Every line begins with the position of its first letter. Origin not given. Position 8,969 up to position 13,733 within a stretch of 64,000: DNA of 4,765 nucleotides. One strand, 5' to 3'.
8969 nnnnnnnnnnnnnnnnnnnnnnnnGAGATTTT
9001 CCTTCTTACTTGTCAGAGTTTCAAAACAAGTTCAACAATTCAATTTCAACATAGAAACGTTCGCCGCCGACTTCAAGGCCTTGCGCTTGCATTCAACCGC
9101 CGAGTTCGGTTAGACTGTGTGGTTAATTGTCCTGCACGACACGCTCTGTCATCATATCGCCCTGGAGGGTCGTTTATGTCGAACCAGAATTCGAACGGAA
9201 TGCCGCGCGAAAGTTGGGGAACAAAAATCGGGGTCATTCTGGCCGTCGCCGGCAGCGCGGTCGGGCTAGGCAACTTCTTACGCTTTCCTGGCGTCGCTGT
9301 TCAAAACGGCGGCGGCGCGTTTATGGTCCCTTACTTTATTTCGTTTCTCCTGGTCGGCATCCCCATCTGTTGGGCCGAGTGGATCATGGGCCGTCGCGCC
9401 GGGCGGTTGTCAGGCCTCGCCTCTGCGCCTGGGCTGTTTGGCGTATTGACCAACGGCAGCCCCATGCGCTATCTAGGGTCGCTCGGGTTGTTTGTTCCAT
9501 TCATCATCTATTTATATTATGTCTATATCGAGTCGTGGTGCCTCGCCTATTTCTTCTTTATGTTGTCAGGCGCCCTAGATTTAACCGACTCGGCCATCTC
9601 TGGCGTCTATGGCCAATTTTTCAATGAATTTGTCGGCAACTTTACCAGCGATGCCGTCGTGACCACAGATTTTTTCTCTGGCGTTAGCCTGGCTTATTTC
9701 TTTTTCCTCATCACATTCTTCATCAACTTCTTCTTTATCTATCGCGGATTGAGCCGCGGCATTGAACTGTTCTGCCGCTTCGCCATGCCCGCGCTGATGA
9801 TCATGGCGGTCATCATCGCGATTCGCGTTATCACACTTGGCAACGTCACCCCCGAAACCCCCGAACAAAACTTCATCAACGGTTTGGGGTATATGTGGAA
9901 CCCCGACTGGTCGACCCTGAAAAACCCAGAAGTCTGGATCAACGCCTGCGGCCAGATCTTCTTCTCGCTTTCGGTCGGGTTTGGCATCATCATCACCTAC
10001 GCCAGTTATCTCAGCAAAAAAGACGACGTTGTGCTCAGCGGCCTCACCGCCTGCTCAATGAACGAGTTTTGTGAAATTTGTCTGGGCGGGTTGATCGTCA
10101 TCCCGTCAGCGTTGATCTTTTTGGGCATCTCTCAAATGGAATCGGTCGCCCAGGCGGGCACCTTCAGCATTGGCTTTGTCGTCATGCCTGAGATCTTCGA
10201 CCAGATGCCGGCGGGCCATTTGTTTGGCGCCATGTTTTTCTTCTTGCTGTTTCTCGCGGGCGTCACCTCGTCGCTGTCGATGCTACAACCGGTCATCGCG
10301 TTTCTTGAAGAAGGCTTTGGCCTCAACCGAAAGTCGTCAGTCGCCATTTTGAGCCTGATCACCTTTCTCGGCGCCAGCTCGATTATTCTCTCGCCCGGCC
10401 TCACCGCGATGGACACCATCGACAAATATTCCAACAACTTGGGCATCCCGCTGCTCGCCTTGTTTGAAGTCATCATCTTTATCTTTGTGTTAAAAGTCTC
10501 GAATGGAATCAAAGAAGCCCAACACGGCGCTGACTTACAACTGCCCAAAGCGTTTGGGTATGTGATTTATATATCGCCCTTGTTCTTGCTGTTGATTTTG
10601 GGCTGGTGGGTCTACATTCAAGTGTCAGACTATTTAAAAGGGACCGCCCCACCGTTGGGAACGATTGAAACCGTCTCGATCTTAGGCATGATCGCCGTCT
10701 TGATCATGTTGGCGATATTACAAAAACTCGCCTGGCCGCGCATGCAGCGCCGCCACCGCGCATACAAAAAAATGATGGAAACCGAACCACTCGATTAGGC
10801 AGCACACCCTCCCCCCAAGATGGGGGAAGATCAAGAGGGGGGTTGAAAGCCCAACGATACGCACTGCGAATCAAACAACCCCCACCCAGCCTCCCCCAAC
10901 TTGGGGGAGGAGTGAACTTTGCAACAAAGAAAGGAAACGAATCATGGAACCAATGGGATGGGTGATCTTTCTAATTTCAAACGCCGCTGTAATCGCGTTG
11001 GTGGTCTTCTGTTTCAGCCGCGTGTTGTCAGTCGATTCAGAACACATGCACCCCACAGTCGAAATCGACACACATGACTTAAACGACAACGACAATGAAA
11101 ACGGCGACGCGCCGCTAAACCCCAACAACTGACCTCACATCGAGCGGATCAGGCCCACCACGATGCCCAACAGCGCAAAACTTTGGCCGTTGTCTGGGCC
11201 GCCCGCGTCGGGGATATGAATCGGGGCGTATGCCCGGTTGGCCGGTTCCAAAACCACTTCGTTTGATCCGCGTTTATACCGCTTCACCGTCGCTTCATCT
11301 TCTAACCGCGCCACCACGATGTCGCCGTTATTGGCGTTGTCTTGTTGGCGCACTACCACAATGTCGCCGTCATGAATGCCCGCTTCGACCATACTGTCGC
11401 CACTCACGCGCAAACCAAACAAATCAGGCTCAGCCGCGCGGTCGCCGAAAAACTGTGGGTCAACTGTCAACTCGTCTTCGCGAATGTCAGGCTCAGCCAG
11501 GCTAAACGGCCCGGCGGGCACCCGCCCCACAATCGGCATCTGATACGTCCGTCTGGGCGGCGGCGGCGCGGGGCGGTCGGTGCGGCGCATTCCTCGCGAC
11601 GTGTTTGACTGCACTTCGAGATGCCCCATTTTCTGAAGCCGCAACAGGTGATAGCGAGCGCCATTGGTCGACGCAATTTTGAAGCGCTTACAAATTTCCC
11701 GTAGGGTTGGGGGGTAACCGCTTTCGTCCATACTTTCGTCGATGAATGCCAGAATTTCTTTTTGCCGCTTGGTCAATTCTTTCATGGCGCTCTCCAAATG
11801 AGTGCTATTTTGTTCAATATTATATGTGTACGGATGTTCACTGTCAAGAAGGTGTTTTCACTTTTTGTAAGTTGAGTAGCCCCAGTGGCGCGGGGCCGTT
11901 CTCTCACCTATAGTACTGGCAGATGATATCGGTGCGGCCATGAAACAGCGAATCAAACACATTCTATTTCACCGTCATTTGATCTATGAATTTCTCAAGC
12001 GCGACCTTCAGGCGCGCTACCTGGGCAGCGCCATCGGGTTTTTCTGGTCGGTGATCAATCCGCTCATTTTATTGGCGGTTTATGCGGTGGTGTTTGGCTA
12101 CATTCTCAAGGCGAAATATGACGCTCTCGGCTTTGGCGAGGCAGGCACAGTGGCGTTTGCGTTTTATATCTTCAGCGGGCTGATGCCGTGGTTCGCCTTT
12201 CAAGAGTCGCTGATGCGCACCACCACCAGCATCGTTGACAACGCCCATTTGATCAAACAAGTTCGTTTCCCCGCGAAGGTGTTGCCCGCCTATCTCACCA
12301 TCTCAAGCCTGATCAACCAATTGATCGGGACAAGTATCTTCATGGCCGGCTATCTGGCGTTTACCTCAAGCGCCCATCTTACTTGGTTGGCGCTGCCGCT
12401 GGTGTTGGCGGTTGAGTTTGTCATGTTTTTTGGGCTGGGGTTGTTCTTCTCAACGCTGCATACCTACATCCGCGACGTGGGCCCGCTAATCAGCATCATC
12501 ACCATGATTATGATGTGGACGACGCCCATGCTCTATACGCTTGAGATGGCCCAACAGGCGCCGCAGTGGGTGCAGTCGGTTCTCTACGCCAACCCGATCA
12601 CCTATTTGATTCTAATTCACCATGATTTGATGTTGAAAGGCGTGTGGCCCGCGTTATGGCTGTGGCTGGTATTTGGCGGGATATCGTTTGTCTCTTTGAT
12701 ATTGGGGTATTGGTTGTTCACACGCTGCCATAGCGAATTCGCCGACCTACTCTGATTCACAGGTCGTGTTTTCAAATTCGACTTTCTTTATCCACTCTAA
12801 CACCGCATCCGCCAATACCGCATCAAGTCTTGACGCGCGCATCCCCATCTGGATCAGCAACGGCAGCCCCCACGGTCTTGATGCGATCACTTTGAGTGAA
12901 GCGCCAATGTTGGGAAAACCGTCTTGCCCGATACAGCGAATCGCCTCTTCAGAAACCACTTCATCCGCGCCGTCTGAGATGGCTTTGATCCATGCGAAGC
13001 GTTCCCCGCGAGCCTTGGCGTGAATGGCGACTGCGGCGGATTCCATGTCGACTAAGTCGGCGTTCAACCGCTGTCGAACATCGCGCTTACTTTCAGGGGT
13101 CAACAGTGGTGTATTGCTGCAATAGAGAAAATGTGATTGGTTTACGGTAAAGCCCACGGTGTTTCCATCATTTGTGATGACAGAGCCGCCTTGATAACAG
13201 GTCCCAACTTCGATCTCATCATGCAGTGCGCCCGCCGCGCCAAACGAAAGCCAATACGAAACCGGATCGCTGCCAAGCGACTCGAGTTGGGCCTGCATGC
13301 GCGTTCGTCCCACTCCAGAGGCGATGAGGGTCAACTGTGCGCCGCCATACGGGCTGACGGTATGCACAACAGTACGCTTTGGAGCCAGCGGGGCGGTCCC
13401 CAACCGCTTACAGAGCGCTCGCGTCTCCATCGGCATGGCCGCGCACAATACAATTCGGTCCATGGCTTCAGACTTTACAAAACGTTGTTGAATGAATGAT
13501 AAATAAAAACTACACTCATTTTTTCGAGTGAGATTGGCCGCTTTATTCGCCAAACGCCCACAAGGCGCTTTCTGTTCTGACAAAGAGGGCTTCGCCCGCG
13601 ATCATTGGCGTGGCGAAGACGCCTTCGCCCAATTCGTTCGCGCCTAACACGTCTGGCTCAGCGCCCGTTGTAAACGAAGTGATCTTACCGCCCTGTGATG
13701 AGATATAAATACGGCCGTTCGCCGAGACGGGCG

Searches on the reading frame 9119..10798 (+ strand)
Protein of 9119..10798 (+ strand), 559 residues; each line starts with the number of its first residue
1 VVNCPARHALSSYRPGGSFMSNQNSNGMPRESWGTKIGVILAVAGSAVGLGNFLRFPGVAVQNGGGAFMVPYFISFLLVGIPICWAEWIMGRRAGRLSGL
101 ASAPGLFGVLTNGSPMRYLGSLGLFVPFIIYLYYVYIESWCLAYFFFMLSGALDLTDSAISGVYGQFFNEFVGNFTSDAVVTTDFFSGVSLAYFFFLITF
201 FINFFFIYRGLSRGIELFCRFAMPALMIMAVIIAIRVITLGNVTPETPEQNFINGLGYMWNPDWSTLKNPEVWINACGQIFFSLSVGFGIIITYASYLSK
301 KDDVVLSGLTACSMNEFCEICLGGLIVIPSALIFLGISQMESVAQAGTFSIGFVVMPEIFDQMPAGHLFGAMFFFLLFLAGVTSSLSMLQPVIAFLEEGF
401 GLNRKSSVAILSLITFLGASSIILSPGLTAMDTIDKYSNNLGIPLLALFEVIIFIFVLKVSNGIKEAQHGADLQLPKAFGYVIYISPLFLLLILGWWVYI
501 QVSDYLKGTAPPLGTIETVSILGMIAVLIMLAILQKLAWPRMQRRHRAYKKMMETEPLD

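Call 23: search_protein_families(library=pfam, proteins=[window:9119-10798:+], max_evalue=1e-8)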
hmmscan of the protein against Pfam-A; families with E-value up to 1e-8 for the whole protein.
window:9119-10798:+ (559 aa): 1 family
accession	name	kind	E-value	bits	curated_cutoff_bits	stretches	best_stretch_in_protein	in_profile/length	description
PF00209.24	SNF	-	4e-56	191.3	27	1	30-514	1-498/524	Sodium:neurotransmitter symporter family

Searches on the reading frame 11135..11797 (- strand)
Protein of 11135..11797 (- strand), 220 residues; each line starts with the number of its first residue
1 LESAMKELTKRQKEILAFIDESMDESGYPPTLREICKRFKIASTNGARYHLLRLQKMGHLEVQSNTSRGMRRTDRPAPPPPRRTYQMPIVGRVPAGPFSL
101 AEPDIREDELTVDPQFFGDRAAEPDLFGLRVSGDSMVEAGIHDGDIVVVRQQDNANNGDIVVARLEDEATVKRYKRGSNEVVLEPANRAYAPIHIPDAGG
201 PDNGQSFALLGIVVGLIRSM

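Call 51: search_protein_families(library=pfam, proteins=[window:11135-11797:-], max_evalue=0.000001)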
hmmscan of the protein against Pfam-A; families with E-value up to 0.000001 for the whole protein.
window:11135-11797:- (220 aa): 2 families
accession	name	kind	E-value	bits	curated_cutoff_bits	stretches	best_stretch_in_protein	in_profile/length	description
PF00717.28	Peptidase_S24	-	2.9e-30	104.8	23.3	1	88-214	1-116/116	Peptidase S24-like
PF01726.22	LexA_DNA_bind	-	2.3e-21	75.8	23.7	1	5-69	1-65/65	LexA DNA binding domain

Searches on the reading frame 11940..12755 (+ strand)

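Call 51: search_protein_families(library=pfam, proteins=[window:11940-12755:+], max_evalue=0.000001)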
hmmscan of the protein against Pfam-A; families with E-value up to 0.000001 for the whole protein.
window:11940-12755:+ (271 aa): 1 family
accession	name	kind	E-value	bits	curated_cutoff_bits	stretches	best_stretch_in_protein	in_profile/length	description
PF01061.29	ABC2_membrane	-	3.8e-15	56.4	26.9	1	15-224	3-203/211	ABC-2 type transporter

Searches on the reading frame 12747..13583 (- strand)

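Call 51: search_protein_families(library=pfam, proteins=[window:12747-13583:-], max_evalue=0.000001)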
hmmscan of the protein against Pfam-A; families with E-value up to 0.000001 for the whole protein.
window:12747-13583:- (278 aa): 1 family
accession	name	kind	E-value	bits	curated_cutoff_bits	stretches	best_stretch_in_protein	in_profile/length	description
PF01048.26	PNP_UDP_1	-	4.4e-16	59.4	25.1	1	155-211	149-209/233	Phosphorylase superfamily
